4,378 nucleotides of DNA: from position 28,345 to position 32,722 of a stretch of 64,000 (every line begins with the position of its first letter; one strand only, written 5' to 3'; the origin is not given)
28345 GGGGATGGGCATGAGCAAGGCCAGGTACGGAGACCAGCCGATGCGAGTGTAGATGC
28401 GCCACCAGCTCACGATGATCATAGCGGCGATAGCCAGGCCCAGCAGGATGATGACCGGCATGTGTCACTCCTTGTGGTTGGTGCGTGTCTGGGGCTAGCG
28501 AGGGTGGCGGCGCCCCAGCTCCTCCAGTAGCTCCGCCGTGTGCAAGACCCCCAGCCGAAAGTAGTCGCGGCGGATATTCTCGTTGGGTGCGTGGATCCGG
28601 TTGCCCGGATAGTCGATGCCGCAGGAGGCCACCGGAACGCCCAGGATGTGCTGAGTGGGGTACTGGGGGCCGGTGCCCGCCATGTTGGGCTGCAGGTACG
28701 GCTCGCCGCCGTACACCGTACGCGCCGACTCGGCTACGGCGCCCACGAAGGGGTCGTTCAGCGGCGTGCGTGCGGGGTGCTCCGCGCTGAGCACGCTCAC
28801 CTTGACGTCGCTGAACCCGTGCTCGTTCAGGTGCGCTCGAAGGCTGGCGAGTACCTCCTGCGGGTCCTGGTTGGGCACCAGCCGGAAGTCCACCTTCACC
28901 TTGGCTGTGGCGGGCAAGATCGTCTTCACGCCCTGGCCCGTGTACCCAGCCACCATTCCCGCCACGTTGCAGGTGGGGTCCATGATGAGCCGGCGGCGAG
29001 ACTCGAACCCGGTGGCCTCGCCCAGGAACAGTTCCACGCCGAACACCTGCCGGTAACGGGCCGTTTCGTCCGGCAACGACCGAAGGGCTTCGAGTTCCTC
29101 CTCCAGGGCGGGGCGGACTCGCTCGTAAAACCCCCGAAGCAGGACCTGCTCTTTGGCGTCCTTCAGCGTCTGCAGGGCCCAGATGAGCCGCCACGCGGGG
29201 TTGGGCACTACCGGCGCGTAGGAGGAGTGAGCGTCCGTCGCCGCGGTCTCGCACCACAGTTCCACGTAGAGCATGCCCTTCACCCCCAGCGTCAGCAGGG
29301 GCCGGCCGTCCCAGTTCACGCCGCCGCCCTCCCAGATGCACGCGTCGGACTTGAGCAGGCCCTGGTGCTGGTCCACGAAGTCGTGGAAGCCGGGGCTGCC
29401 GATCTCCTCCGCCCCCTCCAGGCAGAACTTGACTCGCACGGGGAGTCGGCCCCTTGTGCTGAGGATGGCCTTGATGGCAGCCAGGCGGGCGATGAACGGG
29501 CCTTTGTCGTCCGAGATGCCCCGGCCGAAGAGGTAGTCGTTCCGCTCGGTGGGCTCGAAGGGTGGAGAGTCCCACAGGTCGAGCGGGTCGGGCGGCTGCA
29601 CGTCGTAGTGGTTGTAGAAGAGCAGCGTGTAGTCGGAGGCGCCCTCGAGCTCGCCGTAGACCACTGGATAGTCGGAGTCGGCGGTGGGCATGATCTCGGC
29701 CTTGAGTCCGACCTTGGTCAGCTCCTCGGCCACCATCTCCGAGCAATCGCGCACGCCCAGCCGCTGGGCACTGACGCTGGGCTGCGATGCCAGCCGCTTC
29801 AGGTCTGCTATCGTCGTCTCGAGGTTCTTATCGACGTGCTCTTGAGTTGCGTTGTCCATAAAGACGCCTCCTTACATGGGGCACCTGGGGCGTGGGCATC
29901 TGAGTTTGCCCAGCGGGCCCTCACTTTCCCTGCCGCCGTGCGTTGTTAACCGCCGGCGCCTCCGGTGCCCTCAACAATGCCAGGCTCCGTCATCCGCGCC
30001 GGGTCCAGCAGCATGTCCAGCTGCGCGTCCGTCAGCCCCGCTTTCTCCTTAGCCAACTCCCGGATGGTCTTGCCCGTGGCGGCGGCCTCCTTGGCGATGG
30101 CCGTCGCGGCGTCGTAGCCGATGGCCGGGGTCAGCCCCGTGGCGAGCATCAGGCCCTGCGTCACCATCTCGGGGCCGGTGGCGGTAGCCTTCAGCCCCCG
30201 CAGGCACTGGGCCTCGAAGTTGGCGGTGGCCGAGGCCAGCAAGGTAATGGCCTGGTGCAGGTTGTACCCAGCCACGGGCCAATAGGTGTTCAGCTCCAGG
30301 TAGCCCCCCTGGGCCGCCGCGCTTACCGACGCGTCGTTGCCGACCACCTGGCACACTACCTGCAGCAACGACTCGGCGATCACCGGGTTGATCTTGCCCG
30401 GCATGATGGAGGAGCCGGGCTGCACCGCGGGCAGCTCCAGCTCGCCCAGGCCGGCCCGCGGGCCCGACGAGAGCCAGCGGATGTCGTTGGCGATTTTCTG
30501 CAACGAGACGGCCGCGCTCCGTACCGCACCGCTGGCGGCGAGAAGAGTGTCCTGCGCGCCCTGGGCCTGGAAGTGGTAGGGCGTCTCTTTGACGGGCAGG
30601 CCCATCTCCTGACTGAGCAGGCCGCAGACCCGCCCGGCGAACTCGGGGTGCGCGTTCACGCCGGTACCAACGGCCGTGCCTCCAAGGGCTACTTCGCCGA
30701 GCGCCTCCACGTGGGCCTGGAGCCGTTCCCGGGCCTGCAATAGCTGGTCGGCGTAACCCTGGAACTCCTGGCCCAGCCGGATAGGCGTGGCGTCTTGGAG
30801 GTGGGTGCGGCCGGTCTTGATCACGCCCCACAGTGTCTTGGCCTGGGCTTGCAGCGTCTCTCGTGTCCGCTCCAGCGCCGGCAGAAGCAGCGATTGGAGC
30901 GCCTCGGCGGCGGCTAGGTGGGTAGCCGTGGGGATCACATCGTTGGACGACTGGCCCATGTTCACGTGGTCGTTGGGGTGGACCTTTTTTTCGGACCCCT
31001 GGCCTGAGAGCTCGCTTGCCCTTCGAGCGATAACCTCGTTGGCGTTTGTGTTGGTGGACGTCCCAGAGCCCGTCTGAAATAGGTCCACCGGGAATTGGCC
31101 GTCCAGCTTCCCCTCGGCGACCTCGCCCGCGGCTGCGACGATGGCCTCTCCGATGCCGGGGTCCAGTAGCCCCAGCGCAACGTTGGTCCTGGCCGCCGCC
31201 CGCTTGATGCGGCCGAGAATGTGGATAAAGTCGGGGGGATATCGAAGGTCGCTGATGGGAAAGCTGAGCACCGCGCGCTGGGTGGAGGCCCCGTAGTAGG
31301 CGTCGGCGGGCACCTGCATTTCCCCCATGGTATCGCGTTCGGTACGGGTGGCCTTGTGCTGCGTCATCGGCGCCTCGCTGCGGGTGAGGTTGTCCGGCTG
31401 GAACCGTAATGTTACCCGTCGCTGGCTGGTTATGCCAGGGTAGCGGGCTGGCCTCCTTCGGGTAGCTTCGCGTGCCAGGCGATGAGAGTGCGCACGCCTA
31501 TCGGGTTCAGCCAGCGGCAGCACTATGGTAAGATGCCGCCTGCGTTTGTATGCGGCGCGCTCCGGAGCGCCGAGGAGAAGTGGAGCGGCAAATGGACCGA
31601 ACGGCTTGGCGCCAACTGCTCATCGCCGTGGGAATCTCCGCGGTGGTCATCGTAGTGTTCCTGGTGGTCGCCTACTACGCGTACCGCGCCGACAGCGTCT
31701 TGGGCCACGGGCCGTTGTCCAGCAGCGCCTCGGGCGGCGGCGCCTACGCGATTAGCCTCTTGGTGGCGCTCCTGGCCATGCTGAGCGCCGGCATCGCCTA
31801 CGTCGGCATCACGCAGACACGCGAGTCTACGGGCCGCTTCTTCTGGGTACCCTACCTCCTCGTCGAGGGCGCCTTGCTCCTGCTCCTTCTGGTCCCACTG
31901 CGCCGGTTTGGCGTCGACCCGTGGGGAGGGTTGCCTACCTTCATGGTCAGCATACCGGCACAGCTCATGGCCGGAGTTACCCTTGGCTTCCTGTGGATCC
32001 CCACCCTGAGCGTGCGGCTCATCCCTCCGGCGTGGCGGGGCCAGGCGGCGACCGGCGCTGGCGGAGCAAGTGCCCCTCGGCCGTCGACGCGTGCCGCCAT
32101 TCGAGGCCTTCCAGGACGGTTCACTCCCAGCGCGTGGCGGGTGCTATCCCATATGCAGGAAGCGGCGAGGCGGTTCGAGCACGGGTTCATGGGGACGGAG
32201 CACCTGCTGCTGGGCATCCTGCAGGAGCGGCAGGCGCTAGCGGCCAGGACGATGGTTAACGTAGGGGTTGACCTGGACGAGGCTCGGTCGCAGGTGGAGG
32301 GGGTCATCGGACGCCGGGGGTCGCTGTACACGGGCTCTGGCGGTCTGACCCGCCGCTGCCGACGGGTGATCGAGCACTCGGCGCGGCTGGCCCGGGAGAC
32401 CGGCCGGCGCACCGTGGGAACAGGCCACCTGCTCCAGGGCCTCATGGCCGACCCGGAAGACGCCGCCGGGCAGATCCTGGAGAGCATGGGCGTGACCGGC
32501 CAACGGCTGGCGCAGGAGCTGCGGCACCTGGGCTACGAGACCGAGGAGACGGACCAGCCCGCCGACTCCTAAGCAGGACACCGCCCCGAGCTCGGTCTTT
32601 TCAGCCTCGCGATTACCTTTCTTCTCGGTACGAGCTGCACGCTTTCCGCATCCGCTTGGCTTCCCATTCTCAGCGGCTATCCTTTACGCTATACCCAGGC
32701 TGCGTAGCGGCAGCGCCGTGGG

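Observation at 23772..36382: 7.5-kb inversion between two inverted IS256 copies that split a large lipoprotein gene; 8-bp target duplications sit in inverted configuration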

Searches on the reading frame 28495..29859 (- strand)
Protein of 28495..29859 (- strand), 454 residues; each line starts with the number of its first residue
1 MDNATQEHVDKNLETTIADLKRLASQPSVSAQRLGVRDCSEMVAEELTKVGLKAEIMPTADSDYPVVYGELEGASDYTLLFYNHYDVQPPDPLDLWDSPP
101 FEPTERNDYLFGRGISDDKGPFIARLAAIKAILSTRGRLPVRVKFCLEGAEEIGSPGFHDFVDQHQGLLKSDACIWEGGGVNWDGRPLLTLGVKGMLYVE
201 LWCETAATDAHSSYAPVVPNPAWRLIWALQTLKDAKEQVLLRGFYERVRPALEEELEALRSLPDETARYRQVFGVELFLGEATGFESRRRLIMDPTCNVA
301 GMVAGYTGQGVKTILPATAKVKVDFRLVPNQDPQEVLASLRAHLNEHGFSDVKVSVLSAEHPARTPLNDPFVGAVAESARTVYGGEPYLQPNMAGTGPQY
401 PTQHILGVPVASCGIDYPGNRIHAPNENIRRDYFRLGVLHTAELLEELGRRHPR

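Call 8: search_protein_families(library=pfam, proteins=[window:28495-29859:-])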
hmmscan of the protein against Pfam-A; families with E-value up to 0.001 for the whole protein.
window:28495-29859:- (454 aa): 3 families
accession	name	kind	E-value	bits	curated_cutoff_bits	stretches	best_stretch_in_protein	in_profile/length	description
PF01546.33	Peptidase_M20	-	7.3e-29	101.6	24.6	1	80-446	1-205/206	Peptidase family M20/M25/M40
PF07687.19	M20_dimer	-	2.2e-12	47.3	21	1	201-348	9-103/107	Peptidase dimerisation domain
PF04389.22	Peptidase_M28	-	0.00054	20.2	21.3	0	67-170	2-85/193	Peptidase family M28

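Call 45: find_encoding_contigs(protein=window:28495-29859:-, flank=10000, max_places=6)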
Protein window:28495-29859:- (454 aa): no gene with exactly this product is on record in the collection.

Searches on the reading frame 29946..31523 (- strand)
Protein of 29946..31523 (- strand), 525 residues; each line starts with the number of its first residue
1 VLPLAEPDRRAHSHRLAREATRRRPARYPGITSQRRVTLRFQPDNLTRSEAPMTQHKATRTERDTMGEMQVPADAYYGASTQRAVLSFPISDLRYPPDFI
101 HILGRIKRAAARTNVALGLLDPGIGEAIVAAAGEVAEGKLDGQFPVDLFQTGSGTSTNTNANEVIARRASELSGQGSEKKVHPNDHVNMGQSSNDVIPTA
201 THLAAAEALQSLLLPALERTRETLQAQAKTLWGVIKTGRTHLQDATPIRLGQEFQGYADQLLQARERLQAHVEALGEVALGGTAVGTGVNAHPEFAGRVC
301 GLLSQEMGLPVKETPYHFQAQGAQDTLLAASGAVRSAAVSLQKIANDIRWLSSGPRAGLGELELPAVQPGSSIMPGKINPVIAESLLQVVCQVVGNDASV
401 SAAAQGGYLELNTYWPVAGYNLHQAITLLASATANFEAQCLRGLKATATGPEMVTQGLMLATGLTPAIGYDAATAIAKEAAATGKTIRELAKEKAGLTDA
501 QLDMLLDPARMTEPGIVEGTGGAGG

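Call 8: search_protein_families(library=pfam, proteins=[window:29946-31523:-])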
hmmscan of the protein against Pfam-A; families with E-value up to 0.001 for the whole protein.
window:29946-31523:- (525 aa): 2 families
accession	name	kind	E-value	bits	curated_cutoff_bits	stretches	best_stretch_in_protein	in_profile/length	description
PF00206.25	Lyase_1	-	3.6e-93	312.8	27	1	67-395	1-312/312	Lyase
PF10415.14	FumaraseC_C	-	5.8e-19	68.7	32.5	1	460-513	1-54/54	Fumarase C C-terminus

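Call 24: find_related_loci(query=window:29949-31367:-, collection=genome_contigs, flank=10000)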
Query seq(473 aa) (473 aa) in genome_contigs; peptide patterns used: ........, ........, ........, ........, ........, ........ (x = any residue, [..] = any of these).
600 stretches matched a pattern (row limit reached: there are more); 599 encode a relative of the query (tblastn E <= 1e-3); the best 80 are kept; 80 distinct loci.
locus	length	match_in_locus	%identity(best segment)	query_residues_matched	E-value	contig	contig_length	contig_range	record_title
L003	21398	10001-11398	64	1-464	0e+0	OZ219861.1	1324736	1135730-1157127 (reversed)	MAG: Dehalococcoidia bacterium isolate 64608d2e-b53d-4acf-b835-26db22483995 genome assembly, chromosome: 3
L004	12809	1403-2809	57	1-467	0e+0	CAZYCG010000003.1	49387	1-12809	MAG TPA_asm: uncultured Dehalococcoidia bacterium isolate SRP092796_co3_540 genome assembly, contig: NODE_808_length_493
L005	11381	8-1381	61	7-462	7e-175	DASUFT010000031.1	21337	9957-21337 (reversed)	MAG TPA_asm: Candidatus Polarisedimenticolaceae bacterium isolate SMAG_U1386 k141_433064, whole genome shotgun sequence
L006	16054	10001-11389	57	4-463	3e-170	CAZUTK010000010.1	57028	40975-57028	MAG TPA_asm: uncultured bacterium isolate SRP290908_co1_416 genome assembly, contig: NODE_555_length_57028_cov_7.424008,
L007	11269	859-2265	55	1-470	5e-167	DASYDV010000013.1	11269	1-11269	MAG TPA_asm: Candidatus Udaeobacter sp. isolate SMAG_U4968 k141_3493888, whole genome shotgun sequence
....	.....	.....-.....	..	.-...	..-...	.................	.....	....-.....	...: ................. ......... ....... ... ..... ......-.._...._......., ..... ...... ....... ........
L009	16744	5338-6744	56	1-470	8e-164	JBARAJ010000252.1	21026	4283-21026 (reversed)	MAG: Candidatus Udaeobacter sp. isolate MFD10902_ilm_asm_bin15 k127_466739, whole genome shotgun sequence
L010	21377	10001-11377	54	7-462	1e-162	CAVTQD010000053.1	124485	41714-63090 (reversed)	MAG: uncultured Verrucomicrobiae bacterium isolate MFD00822.bin.2.131 genome assembly, contig: contig_54093, whole genom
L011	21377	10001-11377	55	3-462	3e-159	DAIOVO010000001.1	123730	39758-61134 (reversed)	MAG TPA_asm: Chthoniobacterales bacterium isolate CTOTU21807 NODE_21_length_123730_cov_3.754680, whole genome shotgun se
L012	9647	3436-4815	54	8-464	5e-157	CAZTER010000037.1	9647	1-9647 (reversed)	MAG TPA_asm: uncultured Bdellovibrionales bacterium isolate SRP107338_co1_92 genome assembly, contig: NODE_8735_length_9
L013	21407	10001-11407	52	8-470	3e-156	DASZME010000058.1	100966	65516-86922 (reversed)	MAG TPA_asm: Tepidisphaeraceae bacterium isolate SMAG_U5883 k141_3968835, whole genome shotgun sequence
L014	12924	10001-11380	54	8-462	7e-156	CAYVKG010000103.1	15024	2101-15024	MAG TPA_asm: uncultured Tepidisphaeraceae bacterium isolate SRP278314_co1_2 genome assembly, contig: NODE_4947_length_15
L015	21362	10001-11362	54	8-462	7e-156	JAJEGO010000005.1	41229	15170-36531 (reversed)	MAG: Candidatus Dadabacteria bacterium isolate p16x57bins.17 k141_1160393, whole genome shotgun sequence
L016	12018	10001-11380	54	7-463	2e-153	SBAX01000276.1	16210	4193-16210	MAG: Phycisphaera mikurensis isolate Bin_18_1 Hy_contig5501, whole genome shotgun sequence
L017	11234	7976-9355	53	7-463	1e-152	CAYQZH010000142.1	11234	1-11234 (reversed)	MAG TPA_asm: uncultured Phycisphaera sp. isolate SRP119689_co1_320 genome assembly, contig: NODE_8803_length_11234_cov_7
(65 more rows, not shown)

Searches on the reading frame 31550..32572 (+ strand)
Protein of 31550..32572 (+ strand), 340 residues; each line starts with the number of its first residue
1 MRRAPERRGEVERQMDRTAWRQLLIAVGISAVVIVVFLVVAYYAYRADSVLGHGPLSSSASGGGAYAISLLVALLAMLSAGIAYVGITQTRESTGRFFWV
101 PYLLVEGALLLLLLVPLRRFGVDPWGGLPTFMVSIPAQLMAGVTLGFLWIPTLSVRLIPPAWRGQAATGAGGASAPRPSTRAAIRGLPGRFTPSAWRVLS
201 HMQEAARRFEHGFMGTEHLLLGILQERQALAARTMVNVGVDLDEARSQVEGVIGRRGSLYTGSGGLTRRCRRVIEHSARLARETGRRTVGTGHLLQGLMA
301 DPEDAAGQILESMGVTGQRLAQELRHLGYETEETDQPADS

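Call 8: search_protein_families(library=pfam, proteins=[window:31550-32572:+])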
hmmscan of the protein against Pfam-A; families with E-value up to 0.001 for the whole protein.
window:31550-32572:+ (340 aa): 1 family
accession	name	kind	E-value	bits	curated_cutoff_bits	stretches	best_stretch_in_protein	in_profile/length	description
PF02861.25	Clp_N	-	1.8e-20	73.2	20.7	2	203-254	2-53/53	Clp amino terminal domain, pathogenicity island component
